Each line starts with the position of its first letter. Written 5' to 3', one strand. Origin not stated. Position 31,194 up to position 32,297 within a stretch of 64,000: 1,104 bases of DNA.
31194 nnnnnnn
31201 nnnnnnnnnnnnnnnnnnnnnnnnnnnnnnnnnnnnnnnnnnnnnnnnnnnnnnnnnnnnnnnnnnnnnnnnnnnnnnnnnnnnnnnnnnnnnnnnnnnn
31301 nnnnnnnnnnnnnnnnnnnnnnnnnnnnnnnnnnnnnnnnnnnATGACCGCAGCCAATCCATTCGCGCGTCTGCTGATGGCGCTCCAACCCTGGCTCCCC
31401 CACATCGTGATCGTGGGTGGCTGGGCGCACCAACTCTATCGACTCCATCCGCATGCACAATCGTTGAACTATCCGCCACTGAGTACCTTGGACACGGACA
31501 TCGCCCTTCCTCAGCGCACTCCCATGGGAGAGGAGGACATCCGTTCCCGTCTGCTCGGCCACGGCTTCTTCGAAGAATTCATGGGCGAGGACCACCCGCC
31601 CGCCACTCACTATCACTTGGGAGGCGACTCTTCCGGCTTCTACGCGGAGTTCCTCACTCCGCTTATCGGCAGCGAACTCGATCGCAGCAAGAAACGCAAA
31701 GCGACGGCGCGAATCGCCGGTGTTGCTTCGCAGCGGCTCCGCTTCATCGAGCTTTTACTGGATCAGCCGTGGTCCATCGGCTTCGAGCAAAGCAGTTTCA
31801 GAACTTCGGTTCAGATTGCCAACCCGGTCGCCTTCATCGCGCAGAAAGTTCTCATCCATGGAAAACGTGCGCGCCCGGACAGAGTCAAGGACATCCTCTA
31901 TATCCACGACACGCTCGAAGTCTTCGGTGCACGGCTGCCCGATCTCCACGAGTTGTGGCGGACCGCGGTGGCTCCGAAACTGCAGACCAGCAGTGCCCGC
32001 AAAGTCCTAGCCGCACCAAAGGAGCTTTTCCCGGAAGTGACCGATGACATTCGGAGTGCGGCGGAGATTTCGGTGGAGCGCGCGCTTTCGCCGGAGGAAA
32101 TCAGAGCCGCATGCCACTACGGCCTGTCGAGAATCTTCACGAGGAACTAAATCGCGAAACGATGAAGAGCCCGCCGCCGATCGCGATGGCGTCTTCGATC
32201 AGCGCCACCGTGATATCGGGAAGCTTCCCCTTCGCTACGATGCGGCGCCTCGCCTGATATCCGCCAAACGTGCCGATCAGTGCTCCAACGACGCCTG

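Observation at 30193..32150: AbiE-like (type IV toxin-antitoxin / abortive-infection-type) pair with an atypically long three-part first component, appended to a housekeeping super-operon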

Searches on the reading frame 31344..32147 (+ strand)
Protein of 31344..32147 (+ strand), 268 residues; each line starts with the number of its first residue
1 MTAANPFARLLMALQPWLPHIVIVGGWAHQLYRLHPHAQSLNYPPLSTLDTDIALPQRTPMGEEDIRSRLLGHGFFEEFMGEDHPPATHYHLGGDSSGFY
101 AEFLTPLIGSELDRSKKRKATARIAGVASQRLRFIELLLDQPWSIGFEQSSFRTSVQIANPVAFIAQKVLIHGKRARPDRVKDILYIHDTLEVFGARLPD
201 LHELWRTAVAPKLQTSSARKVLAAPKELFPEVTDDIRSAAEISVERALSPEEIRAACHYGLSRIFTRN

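Call 3: search_protein_families(library=pfam, proteins=[window:31344-32147:+], max_evalue=1)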
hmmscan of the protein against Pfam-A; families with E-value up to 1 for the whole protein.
window:31344-32147:+ (268 aa): 1 family
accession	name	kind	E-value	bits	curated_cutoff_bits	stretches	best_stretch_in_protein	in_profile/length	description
PF12281.14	NTP_transf_8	-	1.1e-21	78.3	26.3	1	7-208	6-216/218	Nucleotidyltransferase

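Call 4: search_protein_families(library=padloc, proteins=[window:31344-32147:+], max_evalue=1)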
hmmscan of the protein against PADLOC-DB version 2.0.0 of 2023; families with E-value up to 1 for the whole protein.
window:31344-32147:+ (268 aa): 0 families

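Call 5: search_protein_families(library=ncbifam, proteins=[window:31344-32147:+], max_evalue=1)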
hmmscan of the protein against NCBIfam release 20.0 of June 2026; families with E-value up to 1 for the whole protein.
window:31344-32147:+ (268 aa): 0 families

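Call 9: search_solved_structures(query=window:31344-32147:+, max_evalue=10)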
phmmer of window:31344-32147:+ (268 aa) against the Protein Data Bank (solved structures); distinct sequences matched with E-value up to 10: 1.
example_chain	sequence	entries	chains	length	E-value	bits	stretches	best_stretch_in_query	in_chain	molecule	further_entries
7b1x_A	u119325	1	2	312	0.031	17.3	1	124-256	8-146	esterase PMGL3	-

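Call 11: find_homologous_proteins(query=window:31344-32147:+)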
Query window:31344-32147:+ (268 aa): 1299 proteins with E <= 0.001 among 2921 candidates; the best 120 are listed.
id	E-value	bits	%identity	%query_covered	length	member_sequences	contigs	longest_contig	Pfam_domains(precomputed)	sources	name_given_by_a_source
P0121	2.4e-176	603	100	100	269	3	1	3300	PF12281.15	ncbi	-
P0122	2.0e-137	475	79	98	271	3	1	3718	PF12281.15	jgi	jgi:Nucleotidyltransferase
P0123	4.0e-137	474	78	99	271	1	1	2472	PF12281.15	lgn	-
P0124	7.4e-134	464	75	99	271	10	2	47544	PF12281.15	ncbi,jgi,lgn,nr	ncbi:MAG TPA: GSU2403 family nucleotidyltransferase fold protein [Bryobacteraceae bacterium]|jgi:hyp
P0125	4.2e-131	455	76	98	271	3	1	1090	PF12281.15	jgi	jgi:hypothetical protein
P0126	6.2e-128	444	75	99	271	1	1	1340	PF12281.15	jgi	jgi:hypothetical protein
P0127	1.9e-122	426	70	97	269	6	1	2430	PF12281.15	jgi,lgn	jgi:hypothetical protein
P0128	1.5e-120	420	68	98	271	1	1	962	PF12281.15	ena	-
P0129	2.6e-118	413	68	97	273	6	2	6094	PF12281.15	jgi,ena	-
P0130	3.8e-118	412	68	97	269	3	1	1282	PF12281.15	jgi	-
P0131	4.0e-118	412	69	97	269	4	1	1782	PF12281.15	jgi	jgi:hypothetical protein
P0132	1.1e-117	411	66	99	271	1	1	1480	PF12281.15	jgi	jgi:hypothetical protein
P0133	3.1e-117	409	68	98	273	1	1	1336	PF12281.15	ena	-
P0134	1.9e-116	406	67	97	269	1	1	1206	PF12281.15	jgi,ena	-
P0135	2.3e-116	406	68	97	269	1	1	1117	PF12281.15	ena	-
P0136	5.4e-116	405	66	99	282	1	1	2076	PF12281.15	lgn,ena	-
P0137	7.8e-116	404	66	98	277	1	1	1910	PF12281.15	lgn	-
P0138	1.3e-115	404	66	99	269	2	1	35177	PF12281.15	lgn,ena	-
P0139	1.4e-115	404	67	97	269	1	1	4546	PF12281.15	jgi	jgi:hypothetical protein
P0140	1.9e-115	403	67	97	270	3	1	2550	PF12281.15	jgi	jgi:Nucleotidyltransferase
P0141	2.0e-115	403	66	97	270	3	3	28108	PF12281.15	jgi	jgi:hypothetical protein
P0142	8.1e-115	401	66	99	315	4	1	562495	PF12281.15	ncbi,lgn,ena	-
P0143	2.0e-114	400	66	98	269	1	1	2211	PF12281.15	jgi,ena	jgi:hypothetical protein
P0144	3.1e-114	399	67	97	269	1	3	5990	PF12281.15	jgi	jgi:hypothetical protein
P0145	3.1e-114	399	65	98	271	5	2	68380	PF12281.15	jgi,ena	jgi:hypothetical protein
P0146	5.6e-114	398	68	98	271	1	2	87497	PF12281.15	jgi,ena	jgi:hypothetical protein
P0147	1.6e-113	397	66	99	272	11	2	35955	PF12281.15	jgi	jgi:hypothetical protein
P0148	2.3e-113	396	68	97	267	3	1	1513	PF12281.15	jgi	jgi:hypothetical protein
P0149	2.9e-113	396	64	97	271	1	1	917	PF12281.15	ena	-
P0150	9.4e-113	394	66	97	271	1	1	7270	PF12281.15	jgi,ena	-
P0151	1.0e-112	394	66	97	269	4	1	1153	PF12281.15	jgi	-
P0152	2.2e-112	393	66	98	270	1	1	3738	PF12281.15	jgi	jgi:hypothetical protein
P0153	2.6e-112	393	66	97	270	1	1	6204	PF12281.15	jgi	jgi:hypothetical protein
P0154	3.5e-112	392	65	97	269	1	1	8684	PF12281.15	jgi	jgi:Nucleotidyltransferase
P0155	3.6e-112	392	64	97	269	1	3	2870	PF12281.15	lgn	-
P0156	3.8e-112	392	65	98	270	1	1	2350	PF12281.15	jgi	jgi:hypothetical protein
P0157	5.8e-112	392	65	98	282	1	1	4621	PF12281.15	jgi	jgi:hypothetical protein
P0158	6.4e-112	392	66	97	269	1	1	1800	PF12281.15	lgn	-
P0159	7.1e-112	391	66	97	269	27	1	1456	PF12281.15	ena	-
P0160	2.0e-111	390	66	97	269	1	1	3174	PF12281.15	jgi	jgi:hypothetical protein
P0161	2.1e-111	390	66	97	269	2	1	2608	PF12281.15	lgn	-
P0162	2.3e-111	390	67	97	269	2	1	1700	PF12281.15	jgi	-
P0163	2.4e-111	390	65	99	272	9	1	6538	PF12281.15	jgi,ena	jgi:hypothetical protein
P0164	2.8e-111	390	66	97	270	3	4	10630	PF12281.15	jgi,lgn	-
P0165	3.1e-111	389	64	97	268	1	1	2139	PF12281.15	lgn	-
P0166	6.4e-111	388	66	97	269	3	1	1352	PF12281.15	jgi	jgi:hypothetical protein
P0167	6.8e-111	388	64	97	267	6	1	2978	PF12281.15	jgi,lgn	jgi:hypothetical protein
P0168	7.7e-111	388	65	98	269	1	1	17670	PF12281.15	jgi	jgi:hypothetical protein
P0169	2.2e-110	387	64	98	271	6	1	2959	PF12281.15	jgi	-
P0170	3.6e-110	386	64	97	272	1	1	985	PF12281.15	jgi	jgi:hypothetical protein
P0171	3.8e-110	386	63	99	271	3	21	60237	PF12281.15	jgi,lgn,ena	jgi:hypothetical protein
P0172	4.3e-110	386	67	97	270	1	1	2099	PF12281.15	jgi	jgi:hypothetical protein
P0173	1.2e-109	384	64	97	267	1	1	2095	PF12281.15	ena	-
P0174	1.3e-109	384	64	99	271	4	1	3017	PF12281.15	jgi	jgi:hypothetical protein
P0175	2.1e-109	383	66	97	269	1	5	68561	PF12281.15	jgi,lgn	jgi:hypothetical protein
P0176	2.5e-109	383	66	97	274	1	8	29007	PF12281.15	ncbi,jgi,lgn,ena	jgi:hypothetical protein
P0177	2.6e-109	383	64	97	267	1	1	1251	PF12281.15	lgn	-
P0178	3.3e-109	383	64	99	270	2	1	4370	PF12281.15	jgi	-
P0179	3.4e-109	383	65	97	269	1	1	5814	PF12281.15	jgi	jgi:hypothetical protein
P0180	4.5e-109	382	66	97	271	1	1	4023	PF12281.15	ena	-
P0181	4.6e-109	382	64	99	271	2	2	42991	PF12281.15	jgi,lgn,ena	-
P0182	5.4e-109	382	65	97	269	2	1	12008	PF12281.15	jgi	jgi:hypothetical protein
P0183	6.0e-109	382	64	98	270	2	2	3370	PF12281.15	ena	-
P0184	2.1e-108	380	66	97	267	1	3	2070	PF12281.15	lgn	-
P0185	3.3e-108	379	63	98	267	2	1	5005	PF12281.15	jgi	jgi:hypothetical protein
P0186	3.5e-108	379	65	97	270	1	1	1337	PF12281.15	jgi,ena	jgi:hypothetical protein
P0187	4.5e-108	379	65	97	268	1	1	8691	PF12281.15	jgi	jgi:hypothetical protein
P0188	1.0e-107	378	61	98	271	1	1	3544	PF12281.15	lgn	-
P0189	1.2e-107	378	65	98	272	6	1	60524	PF12281.15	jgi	jgi:hypothetical protein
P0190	1.5e-107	377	65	98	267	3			PF12281.15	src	-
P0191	1.6e-107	377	64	97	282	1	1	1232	PF12281.15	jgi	jgi:Nucleotidyltransferase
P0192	1.7e-107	377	63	99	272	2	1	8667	PF12281.15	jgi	jgi:hypothetical protein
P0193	1.8e-107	377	63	97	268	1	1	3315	PF12281.15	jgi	jgi:hypothetical protein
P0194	2.1e-107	377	64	97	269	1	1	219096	PF12281.15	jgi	jgi:Nucleotidyltransferase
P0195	2.2e-107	377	64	97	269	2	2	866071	PF12281.15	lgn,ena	-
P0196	2.2e-107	377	63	97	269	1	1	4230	PF12281.15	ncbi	-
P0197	2.5e-107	377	63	99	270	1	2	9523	PF12281.15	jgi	jgi:hypothetical protein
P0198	3.0e-107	376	63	97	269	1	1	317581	PF12281.15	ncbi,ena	-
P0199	3.6e-107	376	64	98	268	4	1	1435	PF12281.15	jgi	-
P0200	4.8e-107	376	62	97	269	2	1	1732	PF12281.15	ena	-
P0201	5.7e-107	375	61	98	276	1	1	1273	PF12281.15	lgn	-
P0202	2.8e-106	373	64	97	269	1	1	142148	PF12281.15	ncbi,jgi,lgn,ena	-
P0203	3.6e-106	373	63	97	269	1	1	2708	PF12281.15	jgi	jgi:hypothetical protein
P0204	5.3e-106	372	64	98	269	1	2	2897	PF12281.15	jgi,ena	jgi:hypothetical protein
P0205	5.4e-106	372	65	97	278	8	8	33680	PF12281.15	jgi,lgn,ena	jgi:hypothetical protein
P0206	5.8e-106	372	63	97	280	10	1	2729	PF12281.15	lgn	-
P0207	6.6e-106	372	61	97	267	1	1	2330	PF12281.15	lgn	-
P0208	6.7e-106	372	64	97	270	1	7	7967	PF12281.15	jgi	jgi:hypothetical protein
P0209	6.7e-106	372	64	97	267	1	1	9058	PF12281.15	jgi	jgi:hypothetical protein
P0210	8.5e-106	372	63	98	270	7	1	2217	PF12281.15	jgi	-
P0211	1.0e-105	371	64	96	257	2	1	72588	PF12281.15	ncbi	ncbi:MAG: GSU2403 family nucleotidyltransferase fold protein [Bryobacteraceae bacterium]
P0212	1.4e-105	371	63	98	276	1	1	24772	PF12281.15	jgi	jgi:hypothetical protein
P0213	1.5e-105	371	62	97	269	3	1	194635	PF12281.15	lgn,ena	-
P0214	1.9e-105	370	62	99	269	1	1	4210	PF12281.15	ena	-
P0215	2.1e-105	370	62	97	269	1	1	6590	PF12281.15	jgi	jgi:hypothetical protein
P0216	3.1e-105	370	63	98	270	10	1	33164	PF12281.15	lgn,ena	-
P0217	4.7e-105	369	61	100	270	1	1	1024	PF12281.15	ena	-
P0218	5.8e-105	369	62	98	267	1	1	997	PF12281.15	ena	-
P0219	6.8e-105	369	63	97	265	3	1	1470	PF12281.15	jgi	jgi:hypothetical protein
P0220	7.2e-105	369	61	98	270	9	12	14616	PF12281.15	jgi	jgi:hypothetical protein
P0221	7.9e-105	368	62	97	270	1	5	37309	PF12281.15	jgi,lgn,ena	jgi:hypothetical protein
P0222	9.7e-105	368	62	98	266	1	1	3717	PF12281.15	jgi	jgi:hypothetical protein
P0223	9.7e-105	368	63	97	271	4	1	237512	PF12281.15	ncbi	-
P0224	1.1e-104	368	62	97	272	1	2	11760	PF12281.15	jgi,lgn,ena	-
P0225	1.3e-104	368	63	98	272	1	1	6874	PF12281.15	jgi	jgi:hypothetical protein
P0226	2.1e-104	367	63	98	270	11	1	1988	PF12281.15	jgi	jgi:hypothetical protein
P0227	4.2e-104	366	64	97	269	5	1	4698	PF12281.15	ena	-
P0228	6.1e-104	365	61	99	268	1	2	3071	PF12281.15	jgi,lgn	-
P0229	6.3e-104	365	61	98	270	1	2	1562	PF12281.15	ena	-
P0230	8.3e-104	365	61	98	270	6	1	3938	PF12281.15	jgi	jgi:hypothetical protein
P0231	1.1e-103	365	62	98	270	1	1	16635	PF12281.15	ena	-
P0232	1.2e-103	364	62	97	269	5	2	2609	PF12281.15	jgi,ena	jgi:hypothetical protein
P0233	1.3e-103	364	61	98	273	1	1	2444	PF12281.15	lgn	-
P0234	1.7e-103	364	63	98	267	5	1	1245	PF12281.15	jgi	jgi:hypothetical protein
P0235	3.3e-103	363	61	98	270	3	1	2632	PF12281.15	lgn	-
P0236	3.5e-103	363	62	99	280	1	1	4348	PF12281.15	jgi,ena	-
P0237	3.9e-103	363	62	97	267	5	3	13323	PF12281.15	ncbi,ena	-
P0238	4.8e-103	363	63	98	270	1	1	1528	PF12281.15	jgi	jgi:hypothetical protein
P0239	5.1e-103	362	62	97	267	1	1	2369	PF12281.15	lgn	-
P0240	5.9e-103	362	62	99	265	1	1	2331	PF12281.15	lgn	-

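Call 33: predict_structure(alignment_id=A3)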
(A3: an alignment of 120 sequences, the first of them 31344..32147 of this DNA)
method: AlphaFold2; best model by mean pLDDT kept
length: 268 residues; sequences in the alignment: 120
mean_pLDDT: 90.9   pTM: 0.89
mean pLDDT of the five models: 90.9, 90.0, 89.6, 89.3, 88.2
residues with pLDDT >= 90: 197; 70-90: 59; 50-70: 9; < 50: 3
segments of 3 or more residues with pLDDT < 50: 1-3
pLDDT, mean of each block of 10 residues (from residue 1): 75 94 90 94 86 88 82 94 87 87 90 71 90 94 92 93 97 92 95 97 97 96 98 97 88 98 90
secondary structure, 60 per line:
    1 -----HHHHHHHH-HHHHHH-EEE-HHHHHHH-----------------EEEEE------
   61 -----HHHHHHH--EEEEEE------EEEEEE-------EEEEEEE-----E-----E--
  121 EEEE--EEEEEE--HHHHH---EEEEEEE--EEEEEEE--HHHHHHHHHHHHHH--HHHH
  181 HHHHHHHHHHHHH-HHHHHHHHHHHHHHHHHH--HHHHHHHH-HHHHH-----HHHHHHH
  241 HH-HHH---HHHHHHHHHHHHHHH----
elements in order: H6-13 H15-20 E22-24 H26-32 E50-54 H66-72 E75-80 E87-92 E100-106 E121-124 E127-132 H135-139 E143-149 E152-158 H161-174 H177-193 H195-212 H215-222 H224-228 H234-242 H250-264

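Call 38: fold_search(model_id=the predicted structure, library=pdb)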
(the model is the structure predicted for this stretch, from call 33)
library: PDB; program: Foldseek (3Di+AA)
matches with E <= 10: 416; with E <= 0.001: 2
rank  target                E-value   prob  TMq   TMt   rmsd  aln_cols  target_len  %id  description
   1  8rr5                  6.1e-04  1.00  0.31  0.43  10.1       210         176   16  MenT1 toxin (rv0078a) from Mycobacterium tuberculosis H37Rv, phosphorylated at T39 (released 2024-09-11)
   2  8an5_B                8.9e-04  1.00  0.37  0.50   8.4       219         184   15  MenAT1 toxin-antitoxin complex (rv0078a-rv0078b) from Mycobacterium tuberculosis H37Rv (released 2023-08-02)
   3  8an4_B                1.5e-03  1.00  0.39  0.52  10.9       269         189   12  MenT1 toxin (rv0078a) from Mycobacterium tuberculosis H37Rv (released 2023-08-02)
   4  8an4_A                2.2e-03  1.00  0.39  0.52   5.3       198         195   14  MenT1 toxin (rv0078a) from Mycobacterium tuberculosis H37Rv (released 2023-08-02)
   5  8an5_A                2.5e-03  0.99  0.35  0.45  12.0       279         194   13  MenAT1 toxin-antitoxin complex (rv0078a-rv0078b) from Mycobacterium tuberculosis H37Rv (released 2023-08-02)
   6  6j7r                  5.9e-03  0.99  0.45  0.43   7.6       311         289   12  Crystal structure of toxin TglT (unusual type guanylyltransferase-like toxin, Rv1045) mutant S78A co-expressed with TakA (released 2020-05-13)
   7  5uvd                  6.2e-03  0.99  0.43  0.51   6.9       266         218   15  Crystal structure of an antigenic nucleotidyltransferase-like protein from Paracoccidioides brasiliensis (released 2018-01-31)
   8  5kqj_MODEL_1_A        7.7e-03  0.97  0.32  0.44  11.0       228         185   12  Solution Structure of Antibiotic-Resistance Factor ANT(2'')-Ia Reveals Substrate-Regulated Conformation Dynami (released 2017-07-12)
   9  3hj1_B                1.3e-02  0.51  0.22  0.17  15.5       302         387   12  Minor Editosome-Associated TUTase 1 with bound UTP (released 2010-05-12)
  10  6j7s                  2.0e-02  0.96  0.44  0.41   7.6       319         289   13  Crystal structure of toxin TglT (unusual type guanylyltransferase-like toxin, Rv1045) wild type protein from Mycobacteri (released 2020-05-13)
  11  4x4u_A                2.0e-02  0.92  0.21  0.14   7.1       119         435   16  Crystal structure of the A.fulgidus CCA-adding enzyme in complex with a human MenBeta minihelix ending in CCACC (released 2015-02-11)
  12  3hj1_A                2.8e-02  0.44  0.23  0.18  15.4       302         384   12  Minor Editosome-Associated TUTase 1 with bound UTP (released 2010-05-12)
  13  6j7o                  3.1e-02  0.94  0.44  0.42   7.6       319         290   13  Crystal structure of toxin TglT (unusual type guanylyltransferase-like toxin, Rv1045) mutant E146Q from Mycobacterium tu (released 2020-05-13)
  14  4fhx                  4.8e-02  0.69  0.26  0.23  12.9       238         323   10  Crystal structures of the Cid1 poly (U) polymerase reveal the mechanism for UTP selectivity - H336N mutant bound to MgAT (released 2012-08-29)
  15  5jnb_B                5.1e-02  0.38  0.25  0.22  15.5       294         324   10  structure of GLD-2/RNP-8 complex (released 2016-06-22)
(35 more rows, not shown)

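Call 61: search_solved_structures(query=A3, max_evalue=10, show_alignments=3)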
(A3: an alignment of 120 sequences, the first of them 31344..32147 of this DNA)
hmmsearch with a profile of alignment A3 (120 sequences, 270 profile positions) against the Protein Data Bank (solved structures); distinct sequences matched with E-value up to 10: 1.
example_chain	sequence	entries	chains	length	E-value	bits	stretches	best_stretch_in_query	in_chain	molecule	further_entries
7xce_A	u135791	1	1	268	0.74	12.3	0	132-165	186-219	Neurofascin,Ankyrin-3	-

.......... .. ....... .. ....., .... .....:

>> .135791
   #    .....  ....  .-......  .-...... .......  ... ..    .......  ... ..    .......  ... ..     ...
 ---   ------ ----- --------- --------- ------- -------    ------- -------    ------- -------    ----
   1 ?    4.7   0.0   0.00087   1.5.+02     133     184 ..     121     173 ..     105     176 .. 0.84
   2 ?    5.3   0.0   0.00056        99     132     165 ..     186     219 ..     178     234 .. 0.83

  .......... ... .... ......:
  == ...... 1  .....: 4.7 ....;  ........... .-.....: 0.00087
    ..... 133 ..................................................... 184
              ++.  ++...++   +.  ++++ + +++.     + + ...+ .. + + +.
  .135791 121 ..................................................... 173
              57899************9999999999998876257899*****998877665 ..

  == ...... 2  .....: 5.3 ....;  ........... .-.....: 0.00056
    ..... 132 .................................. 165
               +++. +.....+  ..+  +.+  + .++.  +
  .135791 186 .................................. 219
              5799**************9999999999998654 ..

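Call 68: search_dna_similar(query=window:31344-32147:+, collection=plasmids, mode=protein, max_rows=15)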
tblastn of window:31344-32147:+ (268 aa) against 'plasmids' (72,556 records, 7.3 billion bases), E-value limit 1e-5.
Records with a match: 6; places in all: 6; records where one place covers at least 80% of the query: 6.
Best place of each record, by identity: <60% 6.
By first word of the organism name: Burkholderia 5; Paraburkholderia 1.
By predicted mobility (MOB-suite, as given by PLSDB): conjugative 3; non-mobilizable 3.
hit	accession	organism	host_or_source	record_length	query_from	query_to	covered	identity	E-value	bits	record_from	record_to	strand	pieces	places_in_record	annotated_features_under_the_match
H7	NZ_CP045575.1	Burkholderia gladioli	Oryza sativa,Cell culture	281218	1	265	99%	40.8%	1e-50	184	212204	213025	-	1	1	GSU2403 family nucleotidyltransferase fold protein | RpiR family transcriptional regulator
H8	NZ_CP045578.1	Burkholderia gladioli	Oryza sativa,Cell culture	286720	1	265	99%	40.8%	1e-50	184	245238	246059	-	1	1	GSU2403 family nucleotidyltransferase fold protein | RpiR family transcriptional regulator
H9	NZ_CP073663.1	Burkholderia contaminans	Homo sapiens,blood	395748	7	265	97%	40.9%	9e-41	192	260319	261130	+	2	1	none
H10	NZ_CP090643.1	Burkholderia contaminans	sheep,milk,milk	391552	7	265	97%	40.7%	4e-50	183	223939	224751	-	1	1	GSU2403 family nucleotidyltransferase fold protein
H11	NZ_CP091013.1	Burkholderia cenocepacia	-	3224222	7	265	97%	40.7%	1e-48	179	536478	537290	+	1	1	none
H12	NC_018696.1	Paraburkholderia phenoliruptrix BR3459a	Mimosa flocculosa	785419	7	265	97%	40.1%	2e-51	187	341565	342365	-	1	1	GSU2403 family nucleotidyltransferase fold protein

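Call 69: get_annotated_region(hit=H10, flank=6000)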
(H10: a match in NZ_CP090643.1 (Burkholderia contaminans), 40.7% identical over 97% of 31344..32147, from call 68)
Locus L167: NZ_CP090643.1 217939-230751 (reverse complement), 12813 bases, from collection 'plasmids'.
description: Burkholderia contaminans strain LMG 23361 plasmid unnamed1, complete sequence
organism: Burkholderia contaminans (NCBI taxid 488447)
taxonomy: Bacteria; Pseudomonadota; Betaproteobacteria; Burkholderiales; Burkholderiaceae; Burkholderia; Burkholderia contaminans
host: -; source: sheep,milk,milk; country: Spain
typing (MOB-suite, as given by PLSDB): non-mobilizable
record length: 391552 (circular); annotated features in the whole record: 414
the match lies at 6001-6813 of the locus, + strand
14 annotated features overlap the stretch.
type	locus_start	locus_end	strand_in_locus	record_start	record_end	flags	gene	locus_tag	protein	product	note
CDS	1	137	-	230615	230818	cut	-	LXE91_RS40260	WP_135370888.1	hypothetical protein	-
CDS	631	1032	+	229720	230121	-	-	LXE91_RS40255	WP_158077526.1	transposase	GO:0006313 - DNA transposition [Evidence IEA]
CDS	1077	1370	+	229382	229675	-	tnpB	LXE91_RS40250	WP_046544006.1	IS66 family insertion sequence element accessory protein TnpB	-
CDS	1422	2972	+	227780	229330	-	-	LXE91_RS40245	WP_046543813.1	IS66 family transposase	-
CDS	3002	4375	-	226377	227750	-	-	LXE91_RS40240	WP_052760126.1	RES family NAD+ phosphorylase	-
CDS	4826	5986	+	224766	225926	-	-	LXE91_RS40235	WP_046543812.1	RpiR family transcriptional regulator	-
CDS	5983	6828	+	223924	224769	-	-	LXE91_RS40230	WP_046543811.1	GSU2403 family nucleotidyltransferase fold protein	-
CDS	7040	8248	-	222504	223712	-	-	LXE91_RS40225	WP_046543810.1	phospholipase D family protein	-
CDS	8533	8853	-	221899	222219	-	-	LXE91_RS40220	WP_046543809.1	H-NS histone family protein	-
CDS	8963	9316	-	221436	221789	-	-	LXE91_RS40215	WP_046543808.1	hypothetical protein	-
CDS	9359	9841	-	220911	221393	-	-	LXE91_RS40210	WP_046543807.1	hypothetical protein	-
CDS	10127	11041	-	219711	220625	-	-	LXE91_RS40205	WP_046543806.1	hypothetical protein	-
CDS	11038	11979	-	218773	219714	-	-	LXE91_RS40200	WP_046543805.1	hypothetical protein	-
CDS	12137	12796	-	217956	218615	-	-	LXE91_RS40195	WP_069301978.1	hypothetical protein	-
